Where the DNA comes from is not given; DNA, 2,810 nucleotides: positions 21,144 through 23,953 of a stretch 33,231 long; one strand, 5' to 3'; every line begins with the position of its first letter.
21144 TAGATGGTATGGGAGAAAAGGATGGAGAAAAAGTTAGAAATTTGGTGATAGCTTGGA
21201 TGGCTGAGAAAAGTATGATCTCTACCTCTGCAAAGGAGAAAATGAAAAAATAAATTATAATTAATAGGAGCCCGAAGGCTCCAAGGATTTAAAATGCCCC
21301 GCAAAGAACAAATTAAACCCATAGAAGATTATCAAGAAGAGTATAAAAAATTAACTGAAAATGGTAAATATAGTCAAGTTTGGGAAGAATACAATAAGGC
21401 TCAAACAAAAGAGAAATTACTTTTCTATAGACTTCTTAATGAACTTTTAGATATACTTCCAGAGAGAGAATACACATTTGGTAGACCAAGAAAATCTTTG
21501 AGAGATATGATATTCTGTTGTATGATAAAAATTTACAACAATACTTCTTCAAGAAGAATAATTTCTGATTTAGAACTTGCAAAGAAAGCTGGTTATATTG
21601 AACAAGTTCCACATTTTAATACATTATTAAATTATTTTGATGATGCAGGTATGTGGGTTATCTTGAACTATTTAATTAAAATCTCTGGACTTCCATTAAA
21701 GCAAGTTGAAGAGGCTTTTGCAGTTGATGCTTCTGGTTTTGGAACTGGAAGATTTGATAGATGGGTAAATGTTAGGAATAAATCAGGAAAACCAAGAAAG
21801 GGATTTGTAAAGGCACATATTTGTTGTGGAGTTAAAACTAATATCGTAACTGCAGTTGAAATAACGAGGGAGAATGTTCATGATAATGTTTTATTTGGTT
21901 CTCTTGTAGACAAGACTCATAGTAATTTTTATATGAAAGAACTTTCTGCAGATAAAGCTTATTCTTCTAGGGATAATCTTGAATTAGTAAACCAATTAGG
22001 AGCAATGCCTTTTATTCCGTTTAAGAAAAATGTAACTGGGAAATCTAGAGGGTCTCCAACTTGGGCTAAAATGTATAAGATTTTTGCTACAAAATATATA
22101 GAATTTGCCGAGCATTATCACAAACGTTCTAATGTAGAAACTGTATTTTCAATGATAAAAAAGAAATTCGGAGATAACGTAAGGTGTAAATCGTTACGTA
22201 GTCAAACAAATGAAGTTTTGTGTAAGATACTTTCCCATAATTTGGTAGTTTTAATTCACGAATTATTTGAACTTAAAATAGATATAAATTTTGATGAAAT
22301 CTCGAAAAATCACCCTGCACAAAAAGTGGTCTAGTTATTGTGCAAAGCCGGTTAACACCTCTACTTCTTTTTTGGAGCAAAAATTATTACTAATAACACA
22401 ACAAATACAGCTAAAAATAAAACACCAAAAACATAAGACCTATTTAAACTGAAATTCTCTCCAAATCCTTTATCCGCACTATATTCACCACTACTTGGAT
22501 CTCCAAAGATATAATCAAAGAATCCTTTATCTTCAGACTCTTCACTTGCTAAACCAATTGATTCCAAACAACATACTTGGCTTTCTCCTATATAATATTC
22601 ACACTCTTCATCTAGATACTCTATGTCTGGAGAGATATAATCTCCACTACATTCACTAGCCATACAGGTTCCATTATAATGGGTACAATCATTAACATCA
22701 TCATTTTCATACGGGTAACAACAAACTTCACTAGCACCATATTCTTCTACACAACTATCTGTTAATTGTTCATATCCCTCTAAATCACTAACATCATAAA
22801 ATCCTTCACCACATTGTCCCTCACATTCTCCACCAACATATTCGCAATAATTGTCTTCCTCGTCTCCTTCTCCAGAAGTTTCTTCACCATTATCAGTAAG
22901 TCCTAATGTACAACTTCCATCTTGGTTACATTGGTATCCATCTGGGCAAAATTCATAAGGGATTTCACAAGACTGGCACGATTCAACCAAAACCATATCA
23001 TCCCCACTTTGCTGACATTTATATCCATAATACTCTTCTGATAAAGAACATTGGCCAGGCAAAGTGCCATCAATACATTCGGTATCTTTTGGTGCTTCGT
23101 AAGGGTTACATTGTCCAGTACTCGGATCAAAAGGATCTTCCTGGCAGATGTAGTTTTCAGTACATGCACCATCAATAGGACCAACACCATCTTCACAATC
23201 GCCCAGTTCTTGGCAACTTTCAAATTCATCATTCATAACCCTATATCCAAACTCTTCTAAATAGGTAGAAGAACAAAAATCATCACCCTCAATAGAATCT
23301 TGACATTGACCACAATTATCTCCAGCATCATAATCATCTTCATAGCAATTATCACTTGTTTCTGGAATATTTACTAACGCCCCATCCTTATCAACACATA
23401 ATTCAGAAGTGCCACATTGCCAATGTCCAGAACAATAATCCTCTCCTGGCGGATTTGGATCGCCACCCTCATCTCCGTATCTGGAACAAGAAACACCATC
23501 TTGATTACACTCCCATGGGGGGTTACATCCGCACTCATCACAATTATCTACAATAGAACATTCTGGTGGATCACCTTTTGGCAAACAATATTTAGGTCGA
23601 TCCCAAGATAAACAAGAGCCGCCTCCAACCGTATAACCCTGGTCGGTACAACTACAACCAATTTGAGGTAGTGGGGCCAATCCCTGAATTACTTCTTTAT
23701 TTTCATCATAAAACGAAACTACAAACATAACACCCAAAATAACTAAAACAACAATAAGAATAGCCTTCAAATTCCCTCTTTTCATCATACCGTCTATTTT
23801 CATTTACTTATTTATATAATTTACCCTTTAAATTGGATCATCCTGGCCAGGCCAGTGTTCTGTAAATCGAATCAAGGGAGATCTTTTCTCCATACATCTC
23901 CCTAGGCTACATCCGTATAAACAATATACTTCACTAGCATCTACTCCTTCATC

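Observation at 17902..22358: Intact IS903-like transposon carrying a secreted protease module as cargo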

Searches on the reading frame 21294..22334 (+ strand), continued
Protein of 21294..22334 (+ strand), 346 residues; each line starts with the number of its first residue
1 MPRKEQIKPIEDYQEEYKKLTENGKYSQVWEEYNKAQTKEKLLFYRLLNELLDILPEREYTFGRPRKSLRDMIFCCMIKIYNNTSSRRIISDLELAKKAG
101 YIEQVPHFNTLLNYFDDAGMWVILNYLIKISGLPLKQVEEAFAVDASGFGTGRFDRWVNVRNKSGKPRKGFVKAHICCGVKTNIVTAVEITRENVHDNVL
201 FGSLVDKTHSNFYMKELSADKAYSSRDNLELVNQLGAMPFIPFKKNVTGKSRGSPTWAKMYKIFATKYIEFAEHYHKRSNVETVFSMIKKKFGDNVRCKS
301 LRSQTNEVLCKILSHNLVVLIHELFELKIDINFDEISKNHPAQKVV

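Call 43: search_protein_families(library=pfam, proteins=[L010:3743-5419:+, L009:462-1358:+], max_evalue=10)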
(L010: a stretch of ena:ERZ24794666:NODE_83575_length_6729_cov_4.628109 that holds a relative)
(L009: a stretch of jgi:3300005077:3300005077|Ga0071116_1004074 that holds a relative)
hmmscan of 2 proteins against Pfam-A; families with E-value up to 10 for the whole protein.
L010:3743-5419:+ (558 aa): 5 families
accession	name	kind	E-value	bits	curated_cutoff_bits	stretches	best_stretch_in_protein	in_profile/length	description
PF13688.12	Reprolysin_5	-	9.4e-05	23.2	27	1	256-286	136-162/196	Metallo-peptidase family M12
PF13582.12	Reprolysin_3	-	0.00045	21.2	22.4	1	254-278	99-123/123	Metallo-peptidase family M12B Reprolysin-like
PF13583.11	Reprolysin_4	-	0.0022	18.1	22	1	261-298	137-166/203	Metallo-peptidase family M12B Reprolysin-like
PF13574.12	Reprolysin_2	-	0.0028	18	27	1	259-286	123-147/195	Metallo-peptidase family M12B Reprolysin-like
PF00949.27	Peptidase_S7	-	0.11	12.7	20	1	33-70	82-119/131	Peptidase S7, Flavivirus NS3 serine protease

L009:462-1358:+ (298 aa): 2 families
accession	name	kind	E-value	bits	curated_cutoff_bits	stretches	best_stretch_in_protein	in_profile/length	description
PF13365.12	Trypsin_2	-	1.5e-16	61.9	27.6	1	99-232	1-144/144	Trypsin-like peptidase domain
PF00089.32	Trypsin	-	4.3e-05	23.9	20.6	1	212-240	175-202/220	Trypsin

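Call 50: search_dna_similar(query=window:21294-22334:+, collection=plasmids, mode=protein, max_evalue=0.001, max_rows=40, rows=spread)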
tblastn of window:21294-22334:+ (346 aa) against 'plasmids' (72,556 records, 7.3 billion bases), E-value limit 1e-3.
Records with a match: 1192; places in all: 1894; records where one place covers at least 80% of the query: 221.
Best place of each record, by identity: <60% 1192.
By first word of the organism name: Acinetobacter 489; Klebsiella 240; Vibrio 114; Escherichia 45; Pseudomonas 27; Providencia 26; Enterobacter 23; Salmonella 22; Paracoccus 19; Citrobacter 18; and 73 more.
By predicted mobility (MOB-suite, as given by PLSDB): mobilizable 426; conjugative 423; non-mobilizable 343.
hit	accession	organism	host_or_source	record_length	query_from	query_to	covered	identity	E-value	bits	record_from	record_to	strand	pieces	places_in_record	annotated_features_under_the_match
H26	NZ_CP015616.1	Acinetobacter schindleri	cell culture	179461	10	327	92%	24.6%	3e-8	63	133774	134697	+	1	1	IS5 family transposase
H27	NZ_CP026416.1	Acinetobacter sp. ACNIH2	-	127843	7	312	88%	24.6%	2e-6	57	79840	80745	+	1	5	none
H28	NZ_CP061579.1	Acinetobacter seifertii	Homo sapiens,blood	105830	10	327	92%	23.6%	6e-7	59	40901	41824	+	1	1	IS5 family transposase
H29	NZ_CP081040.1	Leisingera sp. M527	-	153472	30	312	82%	24.8%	2e-6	57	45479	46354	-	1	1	none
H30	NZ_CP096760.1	Acinetobacter baumannii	Homo sapiens,sputum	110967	63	327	77%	26.3%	1e-6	58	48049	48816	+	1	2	IS5 family transposase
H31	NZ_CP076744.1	Acinetobacter baumannii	Homo sapiens,whole organism,pleural ...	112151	63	327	77%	26.3%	1e-6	58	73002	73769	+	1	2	IS5 family transposase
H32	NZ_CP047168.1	Ponticoccus alexandrii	-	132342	30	316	83%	23.8%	1e-6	58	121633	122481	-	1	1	IS5 family transposase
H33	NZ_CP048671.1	Acinetobacter sp. YH12138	Pig,feces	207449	63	312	72%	27.0%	6e-9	65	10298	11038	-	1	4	none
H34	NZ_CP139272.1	Acinetobacter pittii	Homo sapiens,tracheal aspirate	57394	63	327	77%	25.2%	1e-6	58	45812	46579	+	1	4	none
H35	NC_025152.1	Vibrio parahaemolyticus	penaeid shrimp,stomach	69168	30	316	83%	23.2%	3e-7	60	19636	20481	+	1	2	IS5-like element ISVa2 family transposase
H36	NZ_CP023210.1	Vibrio anguillarum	Oncorhynchus kisutch,U.S. Pacific Ocean ...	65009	30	316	83%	23.2%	1e-6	57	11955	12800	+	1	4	IS5-like element ISVa2 family transposase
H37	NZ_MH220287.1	Acinetobacter ursingii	Homo sapiens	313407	73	327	74%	25.7%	8e-8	62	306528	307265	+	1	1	IS5-like element IS17 family transposase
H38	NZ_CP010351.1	Acinetobacter johnsonii XBB1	Hospital sewage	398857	73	327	74%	25.6%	5e-8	62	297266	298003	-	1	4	IS5 family transposase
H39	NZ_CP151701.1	Acinetobacter baumannii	cat,urine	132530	73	327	74%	25.4%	2e-8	63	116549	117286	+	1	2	IS5 family transposase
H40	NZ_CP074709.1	Acinetobacter baumannii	-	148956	73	327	74%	25.4%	2e-8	63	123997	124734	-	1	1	IS5 family transposase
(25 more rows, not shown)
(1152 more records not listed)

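Call 51: get_annotated_region(hit=H35, flank=400)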
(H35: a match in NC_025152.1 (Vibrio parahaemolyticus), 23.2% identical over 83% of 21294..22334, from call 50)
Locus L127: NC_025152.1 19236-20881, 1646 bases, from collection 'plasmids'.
description: Vibrio parahaemolyticus plasmid pVPA3-1, complete sequence
organism: Vibrio parahaemolyticus (NCBI taxid 670)
taxonomy: Bacteria; Pseudomonadota; Gammaproteobacteria; Vibrionales; Vibrionaceae; Vibrio; Vibrio parahaemolyticus
host: -; source: penaeid shrimp,stomach; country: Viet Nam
typing (MOB-suite, as given by PLSDB): mobilizable; replicon rep_cluster_1486; relaxase MOBC
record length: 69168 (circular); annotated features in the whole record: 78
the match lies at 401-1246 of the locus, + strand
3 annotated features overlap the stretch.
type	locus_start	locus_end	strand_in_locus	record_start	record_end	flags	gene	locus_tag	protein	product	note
CDS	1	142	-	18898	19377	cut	-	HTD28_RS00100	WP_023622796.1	hypothetical protein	-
CDS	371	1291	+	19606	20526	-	-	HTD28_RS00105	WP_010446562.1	IS5-like element ISVa2 family transposase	GO:0006313 - DNA transposition [Evidence IEA]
CDS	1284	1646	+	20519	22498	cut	-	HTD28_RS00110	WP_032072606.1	hypothetical protein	-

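Call 52: get_annotated_region(hit=H3, flank=400)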
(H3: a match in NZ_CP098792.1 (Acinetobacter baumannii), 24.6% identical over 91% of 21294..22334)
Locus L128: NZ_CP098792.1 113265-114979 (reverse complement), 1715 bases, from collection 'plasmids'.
description: Acinetobacter baumannii strain 280820 plasmid p1VB280820, complete sequence
organism: Acinetobacter baumannii (NCBI taxid 470)
taxonomy: Bacteria; Pseudomonadota; Gammaproteobacteria; Moraxellales; Moraxellaceae; Acinetobacter; Acinetobacter baumannii
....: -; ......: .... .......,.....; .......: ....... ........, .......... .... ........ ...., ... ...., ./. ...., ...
typing (MOB-suite, as given by PLSDB): non-mobilizable; replicon rep_cluster_1218
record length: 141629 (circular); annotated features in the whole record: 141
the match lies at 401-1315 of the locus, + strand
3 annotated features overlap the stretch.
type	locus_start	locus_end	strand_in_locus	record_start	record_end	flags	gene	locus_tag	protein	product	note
CDS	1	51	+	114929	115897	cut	-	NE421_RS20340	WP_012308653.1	IS30 family transposase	-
CDS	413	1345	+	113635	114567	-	-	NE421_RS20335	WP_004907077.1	IS5-like element ISAha3 family transposase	GO:0006313 - DNA transposition [Evidence IEA]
CDS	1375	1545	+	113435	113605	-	-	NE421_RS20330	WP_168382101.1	hypothetical protein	-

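Call 54: search_protein_families(library=ncbifam, proteins=[L127:371-1291:+, L128:413-1345:+, L081:9716-10957:+], max_evalue=0.00001)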
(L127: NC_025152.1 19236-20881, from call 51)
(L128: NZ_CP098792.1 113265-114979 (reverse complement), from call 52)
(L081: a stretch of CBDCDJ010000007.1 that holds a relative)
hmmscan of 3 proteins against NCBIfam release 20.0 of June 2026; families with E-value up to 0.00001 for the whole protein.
L127:371-1291:+ (306 aa): 3 families
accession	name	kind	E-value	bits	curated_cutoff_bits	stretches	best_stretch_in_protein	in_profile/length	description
NF033579.1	transpos_IS5_2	equivalog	5.3e-116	387.1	140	1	9-294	1-288/289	IS5 family transposase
NF033551.1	transpos_IS1182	equivalog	8.3e-10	38.1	270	1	133-219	255-345/488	IS1182 family transposase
NF033580.1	transpos_IS5_3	equivalog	2.4e-09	37.1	110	1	113-221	88-206/258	IS5 family transposase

L128:413-1345:+ (310 aa): 4 families
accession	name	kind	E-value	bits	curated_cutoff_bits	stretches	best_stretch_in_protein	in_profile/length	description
NF033579.1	transpos_IS5_2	equivalog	8.1e-123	409.5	140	1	12-299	1-289/289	IS5 family transposase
NF033580.1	transpos_IS5_3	equivalog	1e-13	51.5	110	1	142-251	120-236/258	IS5 family transposase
NF033551.1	transpos_IS1182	equivalog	6.8e-10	38.4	270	1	148-227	269-350/488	IS1182 family transposase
NF033581.1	transpos_IS5_4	equivalog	1.2e-08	34.7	140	1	148-223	156-227/285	IS5 family transposase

L081:9716-10957:+ (413 aa): 5 families
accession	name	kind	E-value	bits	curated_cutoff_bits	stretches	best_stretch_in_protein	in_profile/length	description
NF033579.1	transpos_IS5_2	equivalog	1.2e-33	116.8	140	1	139-387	42-287/289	IS5 family transposase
NF033551.1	transpos_IS1182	equivalog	2.5e-14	53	270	1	243-319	269-345/488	IS1182 family transposase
NF033593.1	transpos_ISNCY_1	equivalog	4e-07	29.1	325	1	250-390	309-442/444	ISNCY family transposase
NF033592.1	transpos_IS4_1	equivalog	6.1e-07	28.8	115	0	212-318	109-211/332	IS4 family transposase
NF033580.1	transpos_IS5_3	equivalog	8e-07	28.9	110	1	174-359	54-229/258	IS5 family transposase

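Call 67: search_protein_families(library=pfam, alignment_id=A2, max_evalue=0.0001)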
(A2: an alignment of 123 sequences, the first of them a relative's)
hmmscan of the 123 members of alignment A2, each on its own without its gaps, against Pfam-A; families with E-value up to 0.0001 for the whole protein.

A. member 1, L009:462-1358:+ (298 aa): 2 families
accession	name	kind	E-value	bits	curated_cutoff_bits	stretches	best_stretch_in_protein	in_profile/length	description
PF13365.12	Trypsin_2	-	1.5e-16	61.9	27.6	1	99-232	1-144/144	Trypsin-like peptidase domain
PF00089.32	Trypsin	-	4.3e-05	23.9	20.6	0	212-240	175-202/220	Trypsin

B. families by the number of members that match (of 123 scanned): 65 families (the first 25 are shown)
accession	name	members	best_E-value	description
PF00145.23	DNA_methylase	8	3.9e-83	C-5 cytosine-specific DNA methylase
PF02384.22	N6_Mtase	7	6.5e-40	N-6 DNA Methylase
PF07669.17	Eco57I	6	1e-40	Eco57I restriction-modification methylase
PF01170.24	UPF0020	5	2.9e-12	RMKL-like, methyltransferase domain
PF20473.4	MmeI_Mtase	4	3.4e-14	MmeI, DNA-methyltransferase domain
PF13588.12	HSDR_N_2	4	7.8e-13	Type I restriction enzyme R protein N terminus (HSDR_N)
PF02086.21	MethyltransfD12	3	1.7e-58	D12 class N6 adenine-specific DNA methyltransferase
PF01844.29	HNH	3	1.5e-10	HNH endonuclease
PF13749.12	HATPase_c_4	2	2.9e-20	Putative ATP-dependent DNA helicase recG C-terminal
PF04326.19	SLFN_AlbA_2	2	9.1e-18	Schlafen, AlbA_2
PF01638.23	HxlR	2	4.5e-10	HxlR-like helix-turn-helix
PF25213.1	HVO_A0261_N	2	3e-09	HVO_A0261 N-terminal domain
PF14279.12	HNH_5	2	4.2e-09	HNH endonuclease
PF14947.12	HTH_45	2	6.8e-08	Winged helix-turn-helix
PF13601.12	HTH_34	2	7.9e-08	Winged helix DNA-binding domain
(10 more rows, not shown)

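Call 68: search_protein_families(library=padloc, alignment_id=A2, max_evalue=0.00001)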
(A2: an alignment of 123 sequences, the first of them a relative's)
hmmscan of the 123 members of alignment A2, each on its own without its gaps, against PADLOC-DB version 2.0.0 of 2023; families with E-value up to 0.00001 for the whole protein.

A. member 1, L009:462-1358:+ (298 aa): 3 families
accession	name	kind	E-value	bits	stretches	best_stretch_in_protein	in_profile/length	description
PDLC02959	RT-Protease_XI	-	1.9e-15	54.8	1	76-237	329-490/510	single gene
PDLC02960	RT-Protease_XI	-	1.3e-13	48.8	1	80-236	331-486/506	single gene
PDLC04593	PDC-M35A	-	8.4e-06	23.7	0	207-234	152-179/216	-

B. families by the number of members that match (of 123 scanned): 310 families (the first 25 are shown)
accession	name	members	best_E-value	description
PDLC03237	MTase_II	10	2.4e-66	Type II methyltransferase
PDLC04134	mad2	10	2.2e-51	mads_2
PDLC03279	MTase_II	9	8.3e-46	Type II methyltransferase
PDLC03330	MTase_II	8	8.1e-119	Type II methyltransferase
PDLC03270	MTase_II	8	1.5e-103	Type II methyltransferase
PDLC03234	MTase_II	8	4e-100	Type II methyltransferase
PDLC03272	MTase_II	8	4.7e-100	Type II methyltransferase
PDLC03378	MTase_II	8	5.9e-97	Type II methyltransferase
PDLC03326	MTase_II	8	1.6e-89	Type II methyltransferase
PDLC00026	DruM2|DruM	8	4.2e-80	DNA cytosine methylase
PDLC00033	DruM2|DruM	8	7.1e-79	DNA cytosine methylase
PDLC02650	DrmMII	8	1e-74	DrmMII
PDLC03307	MTase_II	8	1.6e-65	Type II methyltransferase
PDLC00027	DruM2|DruM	8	1.7e-64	DNA cytosine methylase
PDLC02649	DrmMII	8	2.5e-64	DrmMII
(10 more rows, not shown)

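Call 85: find_encoding_contigs(protein=P0062, flank=7000, max_places=10)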
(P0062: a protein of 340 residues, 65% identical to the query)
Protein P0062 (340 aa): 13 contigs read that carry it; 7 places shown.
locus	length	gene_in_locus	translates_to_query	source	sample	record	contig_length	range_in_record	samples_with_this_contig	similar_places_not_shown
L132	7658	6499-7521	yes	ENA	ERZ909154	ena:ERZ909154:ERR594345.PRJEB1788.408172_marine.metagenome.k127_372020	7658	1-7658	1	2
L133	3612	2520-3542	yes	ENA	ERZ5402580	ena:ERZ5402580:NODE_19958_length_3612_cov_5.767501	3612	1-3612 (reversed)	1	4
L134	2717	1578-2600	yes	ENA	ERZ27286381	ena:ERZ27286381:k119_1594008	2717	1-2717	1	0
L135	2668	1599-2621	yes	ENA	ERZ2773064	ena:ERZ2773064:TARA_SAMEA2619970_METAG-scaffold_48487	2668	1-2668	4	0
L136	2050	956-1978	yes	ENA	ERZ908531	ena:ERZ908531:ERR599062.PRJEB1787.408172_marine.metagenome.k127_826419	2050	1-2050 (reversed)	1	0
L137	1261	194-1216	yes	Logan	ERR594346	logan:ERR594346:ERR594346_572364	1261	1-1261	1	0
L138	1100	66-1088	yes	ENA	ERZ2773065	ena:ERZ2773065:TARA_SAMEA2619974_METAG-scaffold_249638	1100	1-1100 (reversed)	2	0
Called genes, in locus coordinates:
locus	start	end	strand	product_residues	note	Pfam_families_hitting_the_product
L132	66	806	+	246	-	PF02976:MutH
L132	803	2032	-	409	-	PF00145:DNA_methylase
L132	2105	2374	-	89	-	PF25213:HVO_A0261_N, PF01022:HTH_5 (weak)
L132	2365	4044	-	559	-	PF13589:HATPase_c_3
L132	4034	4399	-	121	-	-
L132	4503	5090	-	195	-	-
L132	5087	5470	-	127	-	-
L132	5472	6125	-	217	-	PF12705:PDDEXK_1 (weak)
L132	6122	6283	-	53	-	PF04014:MazE_antitoxin (weak)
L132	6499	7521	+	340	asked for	PF01609:DDE_Tnp_1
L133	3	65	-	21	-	?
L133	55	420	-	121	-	-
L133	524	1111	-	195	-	-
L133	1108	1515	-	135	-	-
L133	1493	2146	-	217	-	PF12705:PDDEXK_1 (weak)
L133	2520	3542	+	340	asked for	PF01609:DDE_Tnp_1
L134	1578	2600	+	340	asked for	PF01609:DDE_Tnp_1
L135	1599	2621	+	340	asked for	PF01609:DDE_Tnp_1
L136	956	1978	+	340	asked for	PF01609:DDE_Tnp_1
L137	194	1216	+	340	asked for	PF01609:DDE_Tnp_1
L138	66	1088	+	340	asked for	PF01609:DDE_Tnp_1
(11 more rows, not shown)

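Call 91: find_related_loci(query=A1, collection=viral_contigs, flank=10000)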
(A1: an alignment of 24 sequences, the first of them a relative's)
Query A1 (346 aa) in viral_contigs; peptide patterns used: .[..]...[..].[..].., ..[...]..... (x = any residue, [..] = any of these).
65 stretches matched a pattern; 12 encode a relative of the query (tblastn E <= 1e-3); 12 distinct loci.
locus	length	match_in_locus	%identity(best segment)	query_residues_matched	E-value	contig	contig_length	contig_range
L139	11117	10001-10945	49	26-339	9e-96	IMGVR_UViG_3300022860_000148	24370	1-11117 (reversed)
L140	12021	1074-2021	47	26-335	2e-91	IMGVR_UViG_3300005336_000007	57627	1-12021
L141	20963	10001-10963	45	26-340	1e-82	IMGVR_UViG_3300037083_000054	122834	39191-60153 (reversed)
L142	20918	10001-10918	44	26-333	4e-81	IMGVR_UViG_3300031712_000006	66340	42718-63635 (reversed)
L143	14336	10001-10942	44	19-333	5e-80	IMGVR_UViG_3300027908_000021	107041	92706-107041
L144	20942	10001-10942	44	20-333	1e-73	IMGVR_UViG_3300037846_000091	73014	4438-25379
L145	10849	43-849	45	63-333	7e-73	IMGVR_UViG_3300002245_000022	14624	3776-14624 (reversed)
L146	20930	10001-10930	39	20-333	4e-72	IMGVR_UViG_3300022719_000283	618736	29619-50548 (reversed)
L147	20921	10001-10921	41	26-333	4e-72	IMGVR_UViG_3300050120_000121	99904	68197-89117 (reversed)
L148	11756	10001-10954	41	20-333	5e-70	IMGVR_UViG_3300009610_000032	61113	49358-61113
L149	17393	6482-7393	38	30-333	3e-63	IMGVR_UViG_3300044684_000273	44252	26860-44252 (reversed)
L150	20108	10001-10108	47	26-61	1e-4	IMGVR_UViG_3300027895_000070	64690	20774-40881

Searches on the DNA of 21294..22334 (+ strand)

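Call 87: search_dna_similar(query=L127:292-1345:+, collection=ecoli_genomes, mode=distant, max_rows=5)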
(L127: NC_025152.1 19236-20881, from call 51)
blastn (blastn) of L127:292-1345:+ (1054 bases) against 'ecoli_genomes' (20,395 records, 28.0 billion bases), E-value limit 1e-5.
In 4 record(s) the limit of 40 matching pieces per record was reached: places in those records are undercounted.
Records with a match: 1706; places in all: 4165; records where one place covers at least 80% of the query: 47.
Genomes with a match: 1297 of 5426; with a place that covers at least 80% of the query: 47. Places per genome that has any: lowest 1, median 2, highest 46. On chromosomes: 3239 places; on plasmids: 926.
Best place of each record, by identity: 90-95% 1; 60-80% 1705.
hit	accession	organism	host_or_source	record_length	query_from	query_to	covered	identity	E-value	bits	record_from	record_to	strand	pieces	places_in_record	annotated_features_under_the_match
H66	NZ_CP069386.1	Escherichia coli strain XH1815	not applicable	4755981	1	1054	100%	92.8%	0e+0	1559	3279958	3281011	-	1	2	IS5 family transposase | hypothetical protein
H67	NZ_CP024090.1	Escherichia coli strain WG5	missing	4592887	107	979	83%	63.8%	2e-22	116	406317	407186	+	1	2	IS5-like element ISEc35 family transposase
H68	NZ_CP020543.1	Escherichia coli C strain C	Homo sapiens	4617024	107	979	83%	63.8%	2e-22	116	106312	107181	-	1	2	IS5-like element ISEc35 family transposase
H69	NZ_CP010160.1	Escherichia coli strain H1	not applicable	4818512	107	979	83%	63.8%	2e-22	116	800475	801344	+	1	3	IS5-like element ISEc35 family transposase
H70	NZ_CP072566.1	Escherichia coli strain WG5::TT12A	missing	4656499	107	979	83%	63.8%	2e-22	116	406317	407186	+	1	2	IS5-like element ISEc35 family transposase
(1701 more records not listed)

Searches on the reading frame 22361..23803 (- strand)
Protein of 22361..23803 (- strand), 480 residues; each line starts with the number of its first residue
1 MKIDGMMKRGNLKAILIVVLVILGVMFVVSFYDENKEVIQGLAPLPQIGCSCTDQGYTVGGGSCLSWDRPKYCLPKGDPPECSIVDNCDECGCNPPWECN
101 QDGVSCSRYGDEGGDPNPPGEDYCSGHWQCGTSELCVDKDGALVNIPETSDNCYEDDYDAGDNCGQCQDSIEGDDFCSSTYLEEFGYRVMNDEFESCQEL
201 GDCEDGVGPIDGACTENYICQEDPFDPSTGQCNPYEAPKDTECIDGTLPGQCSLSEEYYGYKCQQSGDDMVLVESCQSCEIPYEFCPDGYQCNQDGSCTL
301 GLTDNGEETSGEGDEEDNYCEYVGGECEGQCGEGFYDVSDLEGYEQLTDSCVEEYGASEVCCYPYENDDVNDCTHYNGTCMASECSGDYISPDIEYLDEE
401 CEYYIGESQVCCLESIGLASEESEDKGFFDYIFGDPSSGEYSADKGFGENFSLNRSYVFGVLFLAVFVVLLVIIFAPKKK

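Call 6: search_protein_families(library=pfam, proteins=[window:22361-23803:-], max_evalue=0.01)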
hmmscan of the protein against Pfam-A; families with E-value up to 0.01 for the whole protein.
window:22361-23803:- (480 aa): 0 families

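Call 43: search_protein_families(library=pfam, proteins=[window:22361-23803:-], max_evalue=10)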
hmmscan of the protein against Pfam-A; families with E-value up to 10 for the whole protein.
window:22361-23803:- (480 aa): 0 families

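Call 55: find_related_loci(query=window:22361-23803:-, collection=metagenome_contigs, flank=7000)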
Query window:22361-23803:- (480 aa) in metagenome_contigs; peptide patterns used: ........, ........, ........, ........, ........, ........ (x = any residue, [..] = any of these).
50 stretches matched a pattern; 3 encode a relative of the query (tblastn E <= 1e-3); 3 distinct loci.
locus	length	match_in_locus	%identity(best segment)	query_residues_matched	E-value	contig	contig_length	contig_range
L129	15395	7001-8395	64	1-476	0e+0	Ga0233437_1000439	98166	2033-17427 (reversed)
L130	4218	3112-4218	42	1-401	2e-73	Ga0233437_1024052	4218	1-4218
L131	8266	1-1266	38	22-480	2e-72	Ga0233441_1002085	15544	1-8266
